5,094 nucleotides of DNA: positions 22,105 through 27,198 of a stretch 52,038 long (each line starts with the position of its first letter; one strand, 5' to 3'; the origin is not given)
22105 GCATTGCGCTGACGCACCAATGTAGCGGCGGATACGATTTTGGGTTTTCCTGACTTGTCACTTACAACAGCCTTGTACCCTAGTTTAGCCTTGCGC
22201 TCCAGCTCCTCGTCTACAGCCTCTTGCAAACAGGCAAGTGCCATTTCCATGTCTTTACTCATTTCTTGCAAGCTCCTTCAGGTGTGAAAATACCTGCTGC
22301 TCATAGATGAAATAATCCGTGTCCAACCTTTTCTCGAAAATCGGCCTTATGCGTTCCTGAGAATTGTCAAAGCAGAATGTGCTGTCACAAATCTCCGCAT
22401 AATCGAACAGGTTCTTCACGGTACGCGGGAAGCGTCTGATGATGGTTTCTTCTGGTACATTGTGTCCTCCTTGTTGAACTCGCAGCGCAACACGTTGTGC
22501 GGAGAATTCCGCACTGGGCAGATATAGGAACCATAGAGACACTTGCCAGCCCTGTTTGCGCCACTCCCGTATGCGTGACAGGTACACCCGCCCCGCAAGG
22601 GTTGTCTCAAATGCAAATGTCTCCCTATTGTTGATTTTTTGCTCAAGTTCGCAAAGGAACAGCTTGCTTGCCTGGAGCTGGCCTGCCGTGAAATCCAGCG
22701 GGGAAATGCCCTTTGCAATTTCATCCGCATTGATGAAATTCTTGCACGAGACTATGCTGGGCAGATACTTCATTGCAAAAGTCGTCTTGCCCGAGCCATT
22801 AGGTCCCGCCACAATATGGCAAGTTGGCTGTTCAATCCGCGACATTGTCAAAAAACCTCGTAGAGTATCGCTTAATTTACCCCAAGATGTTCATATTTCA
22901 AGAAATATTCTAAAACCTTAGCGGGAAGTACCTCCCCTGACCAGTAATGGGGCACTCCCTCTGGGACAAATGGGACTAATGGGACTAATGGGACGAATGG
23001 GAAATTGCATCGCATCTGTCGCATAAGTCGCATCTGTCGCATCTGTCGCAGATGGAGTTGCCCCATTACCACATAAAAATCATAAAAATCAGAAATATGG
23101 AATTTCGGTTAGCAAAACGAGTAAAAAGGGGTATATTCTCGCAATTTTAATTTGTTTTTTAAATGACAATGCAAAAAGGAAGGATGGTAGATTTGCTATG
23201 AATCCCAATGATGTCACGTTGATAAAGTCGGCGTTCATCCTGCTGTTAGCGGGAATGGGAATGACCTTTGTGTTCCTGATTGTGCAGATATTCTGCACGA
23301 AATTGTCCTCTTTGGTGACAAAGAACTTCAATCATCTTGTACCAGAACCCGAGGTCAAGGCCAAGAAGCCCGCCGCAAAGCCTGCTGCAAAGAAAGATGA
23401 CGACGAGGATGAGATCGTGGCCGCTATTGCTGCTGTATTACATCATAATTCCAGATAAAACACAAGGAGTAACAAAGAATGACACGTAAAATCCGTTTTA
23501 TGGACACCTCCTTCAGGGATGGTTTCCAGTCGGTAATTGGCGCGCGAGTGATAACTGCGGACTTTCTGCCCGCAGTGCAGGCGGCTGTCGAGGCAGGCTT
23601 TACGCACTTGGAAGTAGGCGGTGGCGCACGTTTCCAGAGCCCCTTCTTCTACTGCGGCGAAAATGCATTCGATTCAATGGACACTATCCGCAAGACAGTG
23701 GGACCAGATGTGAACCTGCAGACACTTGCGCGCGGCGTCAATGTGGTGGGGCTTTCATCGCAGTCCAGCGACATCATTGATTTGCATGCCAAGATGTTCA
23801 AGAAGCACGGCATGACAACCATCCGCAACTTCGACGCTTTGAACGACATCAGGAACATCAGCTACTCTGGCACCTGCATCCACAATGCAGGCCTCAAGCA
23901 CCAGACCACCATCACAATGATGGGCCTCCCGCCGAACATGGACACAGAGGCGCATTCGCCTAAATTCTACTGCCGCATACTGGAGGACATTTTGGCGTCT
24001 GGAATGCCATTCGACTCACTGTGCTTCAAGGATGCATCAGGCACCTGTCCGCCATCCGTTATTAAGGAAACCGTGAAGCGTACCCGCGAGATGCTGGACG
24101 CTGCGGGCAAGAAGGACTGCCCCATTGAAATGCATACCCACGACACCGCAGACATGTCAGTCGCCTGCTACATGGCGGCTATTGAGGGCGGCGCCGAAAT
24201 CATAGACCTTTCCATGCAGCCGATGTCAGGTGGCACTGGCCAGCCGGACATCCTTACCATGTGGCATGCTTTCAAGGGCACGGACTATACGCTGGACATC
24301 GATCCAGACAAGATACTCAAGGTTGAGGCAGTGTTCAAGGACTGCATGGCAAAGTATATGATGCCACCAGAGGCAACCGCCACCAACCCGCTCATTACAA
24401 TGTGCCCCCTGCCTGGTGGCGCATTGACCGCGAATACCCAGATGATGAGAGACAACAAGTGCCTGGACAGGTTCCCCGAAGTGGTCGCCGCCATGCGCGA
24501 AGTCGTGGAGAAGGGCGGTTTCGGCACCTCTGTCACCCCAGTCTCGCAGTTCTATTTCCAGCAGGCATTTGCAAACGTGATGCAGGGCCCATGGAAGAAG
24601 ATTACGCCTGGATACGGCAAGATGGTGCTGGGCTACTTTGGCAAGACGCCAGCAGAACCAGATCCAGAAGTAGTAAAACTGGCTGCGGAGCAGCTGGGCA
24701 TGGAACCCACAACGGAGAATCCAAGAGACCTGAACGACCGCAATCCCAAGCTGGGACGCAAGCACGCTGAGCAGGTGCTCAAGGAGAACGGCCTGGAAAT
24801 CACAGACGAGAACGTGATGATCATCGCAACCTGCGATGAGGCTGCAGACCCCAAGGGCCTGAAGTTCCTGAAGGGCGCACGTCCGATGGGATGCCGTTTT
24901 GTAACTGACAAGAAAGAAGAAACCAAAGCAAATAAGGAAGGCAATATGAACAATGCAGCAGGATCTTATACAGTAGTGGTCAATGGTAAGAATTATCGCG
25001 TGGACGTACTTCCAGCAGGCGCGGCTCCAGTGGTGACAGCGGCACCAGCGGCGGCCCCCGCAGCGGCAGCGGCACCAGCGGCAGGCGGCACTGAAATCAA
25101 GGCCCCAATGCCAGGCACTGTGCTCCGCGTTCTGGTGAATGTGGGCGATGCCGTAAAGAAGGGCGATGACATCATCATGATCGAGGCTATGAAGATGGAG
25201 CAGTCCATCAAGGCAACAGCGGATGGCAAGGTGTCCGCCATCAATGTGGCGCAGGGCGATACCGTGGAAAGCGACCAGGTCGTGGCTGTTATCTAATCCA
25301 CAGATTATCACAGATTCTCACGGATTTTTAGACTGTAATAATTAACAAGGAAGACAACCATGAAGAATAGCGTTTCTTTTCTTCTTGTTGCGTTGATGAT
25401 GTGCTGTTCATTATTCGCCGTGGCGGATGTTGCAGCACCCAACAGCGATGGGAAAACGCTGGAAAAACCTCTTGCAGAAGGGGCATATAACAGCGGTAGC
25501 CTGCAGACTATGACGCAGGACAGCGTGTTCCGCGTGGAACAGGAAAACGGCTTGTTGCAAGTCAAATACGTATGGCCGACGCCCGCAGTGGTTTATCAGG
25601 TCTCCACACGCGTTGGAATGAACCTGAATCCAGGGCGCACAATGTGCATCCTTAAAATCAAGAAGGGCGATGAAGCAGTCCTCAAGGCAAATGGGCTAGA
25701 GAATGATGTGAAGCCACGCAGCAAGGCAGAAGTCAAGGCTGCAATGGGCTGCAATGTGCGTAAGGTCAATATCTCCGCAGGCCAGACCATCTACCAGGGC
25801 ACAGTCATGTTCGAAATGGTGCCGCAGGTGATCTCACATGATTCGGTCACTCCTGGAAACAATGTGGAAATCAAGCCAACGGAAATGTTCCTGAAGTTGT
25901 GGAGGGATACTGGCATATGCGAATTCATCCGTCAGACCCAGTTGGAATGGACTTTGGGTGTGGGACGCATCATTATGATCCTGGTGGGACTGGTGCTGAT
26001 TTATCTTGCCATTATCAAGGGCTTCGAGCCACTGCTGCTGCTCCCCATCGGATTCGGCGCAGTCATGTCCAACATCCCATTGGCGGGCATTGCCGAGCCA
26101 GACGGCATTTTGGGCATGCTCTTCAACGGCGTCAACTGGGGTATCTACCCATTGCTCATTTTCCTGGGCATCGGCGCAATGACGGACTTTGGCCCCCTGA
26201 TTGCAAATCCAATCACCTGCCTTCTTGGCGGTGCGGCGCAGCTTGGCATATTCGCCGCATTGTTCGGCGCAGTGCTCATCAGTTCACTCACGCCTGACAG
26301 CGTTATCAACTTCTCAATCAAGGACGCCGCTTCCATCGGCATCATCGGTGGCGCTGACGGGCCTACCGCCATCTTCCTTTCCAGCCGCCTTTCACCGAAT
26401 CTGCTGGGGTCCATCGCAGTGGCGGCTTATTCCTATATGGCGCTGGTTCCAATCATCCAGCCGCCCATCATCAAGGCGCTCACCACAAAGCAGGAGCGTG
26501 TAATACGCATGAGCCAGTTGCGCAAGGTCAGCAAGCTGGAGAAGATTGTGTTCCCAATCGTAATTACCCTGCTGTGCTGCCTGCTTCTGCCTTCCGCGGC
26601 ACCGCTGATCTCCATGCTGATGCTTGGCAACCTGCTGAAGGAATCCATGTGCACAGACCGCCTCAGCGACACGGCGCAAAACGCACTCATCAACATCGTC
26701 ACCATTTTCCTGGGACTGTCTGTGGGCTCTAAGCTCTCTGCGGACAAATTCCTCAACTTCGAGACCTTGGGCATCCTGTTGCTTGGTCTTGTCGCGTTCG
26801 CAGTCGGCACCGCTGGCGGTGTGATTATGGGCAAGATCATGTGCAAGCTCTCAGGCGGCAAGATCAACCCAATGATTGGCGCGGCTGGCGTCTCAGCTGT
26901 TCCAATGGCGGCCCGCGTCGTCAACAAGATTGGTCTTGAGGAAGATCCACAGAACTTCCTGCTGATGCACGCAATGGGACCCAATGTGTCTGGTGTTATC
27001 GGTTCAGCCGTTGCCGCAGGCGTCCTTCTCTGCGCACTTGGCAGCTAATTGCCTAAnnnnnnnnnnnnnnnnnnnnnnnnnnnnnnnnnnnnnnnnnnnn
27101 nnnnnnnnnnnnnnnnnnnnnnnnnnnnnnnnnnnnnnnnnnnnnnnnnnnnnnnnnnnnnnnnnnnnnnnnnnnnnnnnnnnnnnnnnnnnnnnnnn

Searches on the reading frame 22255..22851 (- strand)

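Call 56: search_protein_families(library=pfam, proteins=[window:22255-22851:-], max_evalue=0.0001)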
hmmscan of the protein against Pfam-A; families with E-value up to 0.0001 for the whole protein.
window:22255-22851:- (198 aa): 2 families
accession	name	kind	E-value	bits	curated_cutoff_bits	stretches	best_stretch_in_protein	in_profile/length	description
PF06414.18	Zeta_toxin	-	5.2e-09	36.3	22.3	0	69-148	88-170/199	Zeta toxin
PF13671.12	AAA_33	-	5.6e-06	27.1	27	1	13-137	3-133/143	AAA domain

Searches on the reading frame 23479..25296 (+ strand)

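Call 56: search_protein_families(library=pfam, proteins=[window:23479-25296:+], max_evalue=0.0001)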
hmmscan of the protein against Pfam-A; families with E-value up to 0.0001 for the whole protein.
window:23479-25296:+ (605 aa): 4 families
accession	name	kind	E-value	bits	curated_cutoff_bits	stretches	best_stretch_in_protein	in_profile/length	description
PF02436.23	PYC_OADA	-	2e-28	100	27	1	309-468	4-165/201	Conserved carboxylase domain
PF00364.28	Biotin_lipoyl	-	1.7e-18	66.7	22.1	1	539-605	2-73/73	Biotin-requiring enzyme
PF00682.25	HMGL-like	-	1.4e-12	48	29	1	159-284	139-258/260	HMGL-like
PF13533.13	Biotin_lipoyl_2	-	1.1e-08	35.1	29.8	0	539-563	2-26/32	Biotin-lipoyl like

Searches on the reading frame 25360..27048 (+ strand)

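Call 56: search_protein_families(library=pfam, proteins=[window:25360-27048:+], max_evalue=0.0001)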
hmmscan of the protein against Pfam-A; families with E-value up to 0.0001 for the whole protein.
window:25360-27048:+ (562 aa): 1 family
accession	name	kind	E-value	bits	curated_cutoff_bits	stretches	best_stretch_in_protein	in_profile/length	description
PF03977.18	OAD_beta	-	4.5e-159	529.6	31.6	1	203-558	2-347/349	Na+-transporting oxaloacetate decarboxylase beta subunit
